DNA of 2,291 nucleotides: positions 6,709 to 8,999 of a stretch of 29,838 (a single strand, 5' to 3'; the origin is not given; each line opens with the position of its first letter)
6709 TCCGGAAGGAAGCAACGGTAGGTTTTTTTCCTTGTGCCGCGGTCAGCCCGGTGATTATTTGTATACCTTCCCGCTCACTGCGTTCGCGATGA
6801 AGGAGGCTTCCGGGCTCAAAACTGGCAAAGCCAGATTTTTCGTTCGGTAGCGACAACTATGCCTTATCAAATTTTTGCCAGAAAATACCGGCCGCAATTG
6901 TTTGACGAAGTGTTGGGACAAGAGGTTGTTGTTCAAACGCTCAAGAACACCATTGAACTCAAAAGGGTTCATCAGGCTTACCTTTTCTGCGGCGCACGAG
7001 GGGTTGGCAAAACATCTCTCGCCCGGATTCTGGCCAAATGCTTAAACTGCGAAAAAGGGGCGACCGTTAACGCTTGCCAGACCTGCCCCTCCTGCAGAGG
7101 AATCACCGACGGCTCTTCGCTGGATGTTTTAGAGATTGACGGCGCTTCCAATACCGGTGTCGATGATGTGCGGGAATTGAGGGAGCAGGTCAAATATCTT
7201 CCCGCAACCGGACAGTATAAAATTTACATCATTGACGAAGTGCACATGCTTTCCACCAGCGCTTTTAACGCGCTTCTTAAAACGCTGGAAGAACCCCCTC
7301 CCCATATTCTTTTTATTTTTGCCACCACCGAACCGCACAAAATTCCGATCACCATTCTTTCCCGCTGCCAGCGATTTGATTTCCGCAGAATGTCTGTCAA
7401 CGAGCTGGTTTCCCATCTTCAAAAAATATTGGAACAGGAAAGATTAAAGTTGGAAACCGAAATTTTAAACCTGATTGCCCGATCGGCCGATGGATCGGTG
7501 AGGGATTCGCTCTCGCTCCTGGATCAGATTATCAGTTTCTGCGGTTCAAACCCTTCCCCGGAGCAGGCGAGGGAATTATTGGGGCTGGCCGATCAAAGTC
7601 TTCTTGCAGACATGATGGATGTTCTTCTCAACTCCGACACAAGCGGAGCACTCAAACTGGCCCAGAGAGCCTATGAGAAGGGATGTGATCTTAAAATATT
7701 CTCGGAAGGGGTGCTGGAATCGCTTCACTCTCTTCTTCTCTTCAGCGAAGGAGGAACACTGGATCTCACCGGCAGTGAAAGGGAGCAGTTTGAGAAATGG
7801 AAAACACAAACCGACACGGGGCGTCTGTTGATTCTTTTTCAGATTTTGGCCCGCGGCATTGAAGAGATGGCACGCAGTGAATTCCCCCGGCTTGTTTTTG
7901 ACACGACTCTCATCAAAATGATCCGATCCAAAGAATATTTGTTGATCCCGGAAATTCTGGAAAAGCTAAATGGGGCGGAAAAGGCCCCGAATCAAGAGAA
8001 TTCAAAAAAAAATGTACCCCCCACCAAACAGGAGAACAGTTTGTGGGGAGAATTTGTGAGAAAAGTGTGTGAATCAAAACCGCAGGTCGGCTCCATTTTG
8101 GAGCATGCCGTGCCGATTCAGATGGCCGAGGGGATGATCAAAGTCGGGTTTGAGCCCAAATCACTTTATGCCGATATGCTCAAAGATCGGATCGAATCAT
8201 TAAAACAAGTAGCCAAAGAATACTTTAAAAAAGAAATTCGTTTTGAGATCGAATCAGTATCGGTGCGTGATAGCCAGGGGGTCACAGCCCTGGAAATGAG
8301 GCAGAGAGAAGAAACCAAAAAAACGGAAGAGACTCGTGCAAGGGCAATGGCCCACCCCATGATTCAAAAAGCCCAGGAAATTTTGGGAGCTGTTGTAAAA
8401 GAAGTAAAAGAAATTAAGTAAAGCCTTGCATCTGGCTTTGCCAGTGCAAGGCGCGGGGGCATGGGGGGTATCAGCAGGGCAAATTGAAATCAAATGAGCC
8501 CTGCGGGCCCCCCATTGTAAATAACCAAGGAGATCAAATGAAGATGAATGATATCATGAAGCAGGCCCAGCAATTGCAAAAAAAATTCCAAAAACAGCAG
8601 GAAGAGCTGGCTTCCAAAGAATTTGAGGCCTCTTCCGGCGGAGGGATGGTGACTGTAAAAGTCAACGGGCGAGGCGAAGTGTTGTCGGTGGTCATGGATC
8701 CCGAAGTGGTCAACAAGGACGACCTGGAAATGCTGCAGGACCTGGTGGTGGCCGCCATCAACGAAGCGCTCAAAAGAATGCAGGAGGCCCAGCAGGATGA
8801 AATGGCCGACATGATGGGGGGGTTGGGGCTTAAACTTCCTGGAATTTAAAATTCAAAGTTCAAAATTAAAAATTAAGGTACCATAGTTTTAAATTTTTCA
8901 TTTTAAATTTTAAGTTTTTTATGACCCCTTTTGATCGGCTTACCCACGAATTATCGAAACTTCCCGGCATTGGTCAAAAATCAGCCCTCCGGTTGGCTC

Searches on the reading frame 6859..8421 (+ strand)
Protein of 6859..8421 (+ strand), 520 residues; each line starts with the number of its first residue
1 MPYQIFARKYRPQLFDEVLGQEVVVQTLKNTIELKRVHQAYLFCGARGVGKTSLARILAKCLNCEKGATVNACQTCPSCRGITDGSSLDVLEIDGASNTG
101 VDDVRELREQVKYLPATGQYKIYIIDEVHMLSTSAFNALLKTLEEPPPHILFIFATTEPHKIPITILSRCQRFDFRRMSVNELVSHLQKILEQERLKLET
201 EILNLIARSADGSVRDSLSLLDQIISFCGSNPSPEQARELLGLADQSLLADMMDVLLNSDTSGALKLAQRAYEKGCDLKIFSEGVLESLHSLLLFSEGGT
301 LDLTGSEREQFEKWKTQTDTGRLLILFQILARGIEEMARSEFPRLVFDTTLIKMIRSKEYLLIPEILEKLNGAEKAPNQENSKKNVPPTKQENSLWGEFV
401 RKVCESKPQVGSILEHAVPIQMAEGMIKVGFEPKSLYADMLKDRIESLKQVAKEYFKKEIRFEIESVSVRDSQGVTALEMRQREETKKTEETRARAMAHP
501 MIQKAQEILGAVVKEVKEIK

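Call 10: search_protein_families(library=pfam, proteins=[window:6859-8421:+])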
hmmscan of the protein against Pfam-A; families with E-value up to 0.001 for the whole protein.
window:6859-8421:+ (520 aa): 9 families
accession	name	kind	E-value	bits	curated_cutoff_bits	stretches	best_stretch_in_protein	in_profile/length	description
PF13177.12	DNA_pol3_delta2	-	5.2e-45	153.7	27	1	21-178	2-160/161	DNA polymerase III, delta subunit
PF12169.13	DNA_pol3_gamma3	-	5e-21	75.4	24.4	1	235-360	4-133/143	DNA polymerase III subunits gamma and tau domain III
PF22608.2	DNAX_ATPase_lid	-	2.1e-17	63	27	1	184-229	3-48/49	DNA polymerase III clamp loader subunit, ATPase lid domain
PF00004.35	AAA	-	3e-12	47.6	21.2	1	42-175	2-125/131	ATPase family associated with various cellular activities (AAA)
PF05496.18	RuvB_N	-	1.1e-06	29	27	1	11-66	2-61/159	Holliday junction DNA helicase RuvB P-loop domain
PF07728.20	AAA_5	-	3.7e-06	27.4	22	1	42-145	3-92/139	AAA domain (dynein-related subfamily)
PF13401.12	AAA_22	-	5.1e-06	27.3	27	1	39-145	6-113/130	AAA domain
PF13604.12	AAA_30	-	0.00019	21.7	27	1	40-145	20-114/191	AAA domain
PF13479.12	AAA_24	-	0.00034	21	27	1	41-138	5-83/195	AAA domain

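Call 13: find_encoding_contigs(protein=window:6859-8421:+, flank=10000, max_places=6)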
Protein window:6859-8421:+ (520 aa): no gene with exactly this product is on record in the collection.

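Call 14: find_homologous_proteins(query=window:6859-8421:+, max_evalue=1e-20)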
Query window:6859-8421:+ (520 aa): 8000 proteins with E <= 1e-20 among 8000 candidates; the best 120 are listed.
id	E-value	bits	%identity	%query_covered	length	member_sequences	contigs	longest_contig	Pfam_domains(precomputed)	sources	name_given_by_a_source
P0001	0.0e+0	1144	100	100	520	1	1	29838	PF12169.14,PF00004.36,PF13401.13,PF22608.3,PF05496.19,PF13177.13,PF07728.21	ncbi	-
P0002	1.0e-209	716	63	100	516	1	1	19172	PF12169.14,PF00004.36,PF13401.13,PF22608.3,PF05496.19,PF13177.13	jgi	-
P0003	3.9e-205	701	61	100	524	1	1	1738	PF12169.14,PF13604.13,PF00004.36,PF13401.13,PF22608.3,PF05496.19,PF13177.13,PF07728.21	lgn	-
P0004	4.0e-200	684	61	100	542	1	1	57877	PF12169.14,PF00004.36,PF13401.13,PF22608.3,PF05496.19,PF13177.13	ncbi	-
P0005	1.0e-195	669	56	100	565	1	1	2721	PF12169.14,PF00004.36,PF13401.13,PF22608.3,PF05496.19,PF13177.13,PF07728.21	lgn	-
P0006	2.7e-195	668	58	100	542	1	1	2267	PF12169.14,PF00004.36,PF22608.3,PF05496.19,PF13177.13,PF07728.21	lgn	-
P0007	1.5e-193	662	55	100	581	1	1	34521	PF12169.14,PF00004.36,PF13401.13,PF22608.3,PF05496.19,PF13177.13,PF07728.21,PF13191.13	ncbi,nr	ncbi:MAG: DNA polymerase III subunit gamma/tau [Deltaproteobacteria bacterium]|nr:DNA polymerase III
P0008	1.7e-193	662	60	100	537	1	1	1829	PF12169.14,PF00004.36,PF13401.13,PF22608.3,PF05496.19,PF13177.13,PF07728.21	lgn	-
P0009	4.9e-190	651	57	100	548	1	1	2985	PF12169.14,PF00004.36,PF13401.13,PF22608.3,PF05496.19,PF13177.13,PF07728.21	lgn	-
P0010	8.4e-187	640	56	100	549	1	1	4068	PF12169.14,PF00004.36,PF13401.13,PF22608.3,PF05496.19,PF13177.13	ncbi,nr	ncbi:MAG: DNA polymerase III subunit gamma/tau [Deltaproteobacteria bacterium]|nr:DNA polymerase III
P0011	4.5e-186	638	54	100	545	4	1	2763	PF12169.14,PF00004.36,PF13401.13,PF22608.3,PF05496.19,PF13177.13,PF07728.21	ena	-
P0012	6.5e-180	617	56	100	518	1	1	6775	PF12169.14,PF00004.36,PF13401.13,PF22608.3,PF05496.19,PF13177.13,PF07728.21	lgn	-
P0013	3.4e-177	608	53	100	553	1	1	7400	PF12169.14,PF00004.36,PF13401.13,PF22608.3,PF05496.19,PF13177.13,PF07728.21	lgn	-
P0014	2.9e-175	602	51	100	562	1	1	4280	PF12169.14,PF13604.13,PF00004.36,PF13401.13,PF22608.3,PF05496.19,PF13177.13,PF07728.21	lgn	-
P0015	2.9e-173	595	53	99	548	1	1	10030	PF12169.14,PF00004.36,PF13401.13,PF22608.3,PF05496.19,PF13177.13,PF07728.21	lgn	-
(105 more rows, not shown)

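Call 15: find_encoding_contigs(protein=P0004, flank=10000, max_places=3)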
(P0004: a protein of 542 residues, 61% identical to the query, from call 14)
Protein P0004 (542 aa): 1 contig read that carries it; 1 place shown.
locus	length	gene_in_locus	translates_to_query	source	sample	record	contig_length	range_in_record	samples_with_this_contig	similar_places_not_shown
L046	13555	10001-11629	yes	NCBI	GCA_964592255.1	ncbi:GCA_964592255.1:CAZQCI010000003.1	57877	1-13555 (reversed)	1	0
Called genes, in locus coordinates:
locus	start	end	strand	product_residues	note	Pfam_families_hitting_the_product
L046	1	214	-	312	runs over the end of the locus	PF01073:3Beta_HSD, PF01370:Epimerase, PF04321:RmlD_sub_bind, PF13460:NAD_binding_10 (weak), PF16363:GDP_Man_Dehyd, PF07993:NAD_binding_4 (weak)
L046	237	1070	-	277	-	PF00106:adh_short, PF08659:KR (weak), PF13561:adh_short_C2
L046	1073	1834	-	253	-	PF00106:adh_short, PF08659:KR, PF13561:adh_short_C2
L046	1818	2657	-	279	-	PF01261:AP_endonuc_2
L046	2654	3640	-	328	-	PF01063:Aminotran_4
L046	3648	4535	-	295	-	PF08241:Methyltransf_11 (weak)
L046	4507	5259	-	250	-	PF02348:CTP_transf_3, PF12804:NTP_transf_3 (weak)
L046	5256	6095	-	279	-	PF03102:NeuB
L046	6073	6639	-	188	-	PF08282:Hydrolase_3 (weak)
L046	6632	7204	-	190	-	PF13580:SIS_2, PF01380:SIS (faint)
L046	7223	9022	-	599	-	PF00005:ABC_tran, PF02463:SMC_N (weak)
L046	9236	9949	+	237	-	PF02706:Wzz (weak)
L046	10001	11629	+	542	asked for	PF05496:RuvB_N (faint), PF13177:DNA_pol3_delta2, PF00004:AAA, PF13401:AAA_22 (weak), PF22608:DNAX_ATPase_lid, PF12169:DNA_pol3_gamma3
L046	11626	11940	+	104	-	PF02575:YbaB_DNA_bd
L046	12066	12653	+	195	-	PF21176:RecR_HhH, PF02132:RecR_ZnF, PF01751:Toprim, PF13662:Toprim_4, PF21175:RecR_C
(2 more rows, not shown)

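Call 16: find_encoding_contigs(protein=P0002, flank=10000, max_places=3)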
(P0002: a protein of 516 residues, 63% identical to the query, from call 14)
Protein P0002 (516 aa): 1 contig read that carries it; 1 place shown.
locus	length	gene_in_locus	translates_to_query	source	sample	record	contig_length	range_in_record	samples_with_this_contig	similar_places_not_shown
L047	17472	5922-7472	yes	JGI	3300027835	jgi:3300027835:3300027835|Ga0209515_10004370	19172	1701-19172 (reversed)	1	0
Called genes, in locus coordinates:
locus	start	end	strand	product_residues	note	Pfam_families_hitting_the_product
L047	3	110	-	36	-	?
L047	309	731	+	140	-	PF00691:OmpA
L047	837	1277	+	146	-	PF00691:OmpA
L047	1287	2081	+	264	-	PF13525:YfiO (weak), PF07719:TPR_2 (faint), PF13174:TPR_6 (faint), PF13432:TPR_16 (faint)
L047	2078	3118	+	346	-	PF00814:TsaD, PF22521:HypF_C_2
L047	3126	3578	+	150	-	PF09835:DUF2062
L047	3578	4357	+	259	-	PF00398:RrnaAD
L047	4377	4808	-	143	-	-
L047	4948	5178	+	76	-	-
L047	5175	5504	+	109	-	PF02452:PemK_toxin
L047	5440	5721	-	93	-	-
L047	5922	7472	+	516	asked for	PF05496:RuvB_N (faint), PF13177:DNA_pol3_delta2, PF00004:AAA, PF13401:AAA_22 (weak), PF22608:DNAX_ATPase_lid, PF12169:DNA_pol3_gamma3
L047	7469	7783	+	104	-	PF02575:YbaB_DNA_bd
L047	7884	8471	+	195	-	PF21176:RecR_HhH, PF02132:RecR_ZnF, PF01751:Toprim, PF13662:Toprim_4, PF21175:RecR_C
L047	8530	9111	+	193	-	PF00025:Arf, PF00071:Ras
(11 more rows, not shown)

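Call 26: list_cluster_members(proteins=[P0001, P0004, P0007])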
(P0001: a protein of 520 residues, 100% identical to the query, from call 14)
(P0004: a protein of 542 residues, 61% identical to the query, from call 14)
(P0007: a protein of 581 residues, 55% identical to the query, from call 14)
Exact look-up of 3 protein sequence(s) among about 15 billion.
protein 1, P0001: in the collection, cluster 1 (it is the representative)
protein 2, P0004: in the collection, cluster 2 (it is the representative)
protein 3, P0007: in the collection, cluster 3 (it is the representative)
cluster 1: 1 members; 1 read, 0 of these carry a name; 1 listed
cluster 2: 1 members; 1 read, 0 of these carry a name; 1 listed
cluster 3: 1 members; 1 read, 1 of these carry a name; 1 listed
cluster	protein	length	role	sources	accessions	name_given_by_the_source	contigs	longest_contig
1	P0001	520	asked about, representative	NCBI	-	-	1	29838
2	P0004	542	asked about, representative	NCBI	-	-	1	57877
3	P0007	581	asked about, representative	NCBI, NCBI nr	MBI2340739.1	MAG: DNA polymerase III subunit gamma/tau [Deltaproteobacteria bacterium] | DNA polymerase III subunit gamma/tau [Deltaproteobacteria bacterium]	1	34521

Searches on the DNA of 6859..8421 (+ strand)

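Call 36: search_rna_families(sources=[L046, L047, L049, L061, L069, L071, L093, L097, L099, L113], threshold=gathering)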
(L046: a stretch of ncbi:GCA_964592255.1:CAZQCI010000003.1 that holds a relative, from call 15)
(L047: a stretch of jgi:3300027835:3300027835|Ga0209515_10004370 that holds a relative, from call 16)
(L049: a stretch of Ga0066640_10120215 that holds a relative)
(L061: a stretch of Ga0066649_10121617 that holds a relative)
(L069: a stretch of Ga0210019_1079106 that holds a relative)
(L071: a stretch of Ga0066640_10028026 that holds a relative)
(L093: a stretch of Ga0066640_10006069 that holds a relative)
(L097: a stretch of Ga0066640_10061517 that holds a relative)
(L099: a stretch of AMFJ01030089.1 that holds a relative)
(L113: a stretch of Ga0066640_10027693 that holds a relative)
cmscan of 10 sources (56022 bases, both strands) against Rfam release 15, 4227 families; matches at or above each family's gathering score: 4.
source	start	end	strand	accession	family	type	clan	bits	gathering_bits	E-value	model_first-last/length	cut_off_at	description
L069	1579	1652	-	RF00005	tRNA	Gene; tRNA;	CL00001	69.6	29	3.6e-13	1-71/71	no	tRNA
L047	5816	5914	+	RF00169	Bacteria_small_SRP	Gene;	CL00003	67.5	40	7.4e-13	1-97/97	no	Bacterial small signal recognition particle RNA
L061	880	953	+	RF00005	tRNA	Gene; tRNA;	CL00001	66.6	29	2.4e-12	1-71/71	no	tRNA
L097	422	495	-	RF00005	tRNA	Gene; tRNA;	CL00001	66.6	29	2.4e-12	1-71/71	no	tRNA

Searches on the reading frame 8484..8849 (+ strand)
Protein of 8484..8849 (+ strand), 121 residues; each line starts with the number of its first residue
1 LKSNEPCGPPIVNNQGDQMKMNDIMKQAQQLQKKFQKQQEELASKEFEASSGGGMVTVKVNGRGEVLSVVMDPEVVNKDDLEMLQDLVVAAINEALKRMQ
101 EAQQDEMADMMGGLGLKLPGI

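Call 10: search_protein_families(library=pfam, proteins=[window:8484-8849:+])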
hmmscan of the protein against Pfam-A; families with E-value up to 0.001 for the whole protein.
window:8484-8849:+ (121 aa): 1 family
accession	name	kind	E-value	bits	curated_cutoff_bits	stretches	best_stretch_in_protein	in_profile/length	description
PF02575.21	YbaB_DNA_bd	-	8.1e-34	116.1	25.5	1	25-114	1-90/91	YbaB/EbfC DNA-binding family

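Call 12: find_encoding_contigs(protein=window:8484-8849:+, flank=10000, max_places=6)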
Protein window:8484-8849:+ (121 aa): no gene with exactly this product is on record in the collection.
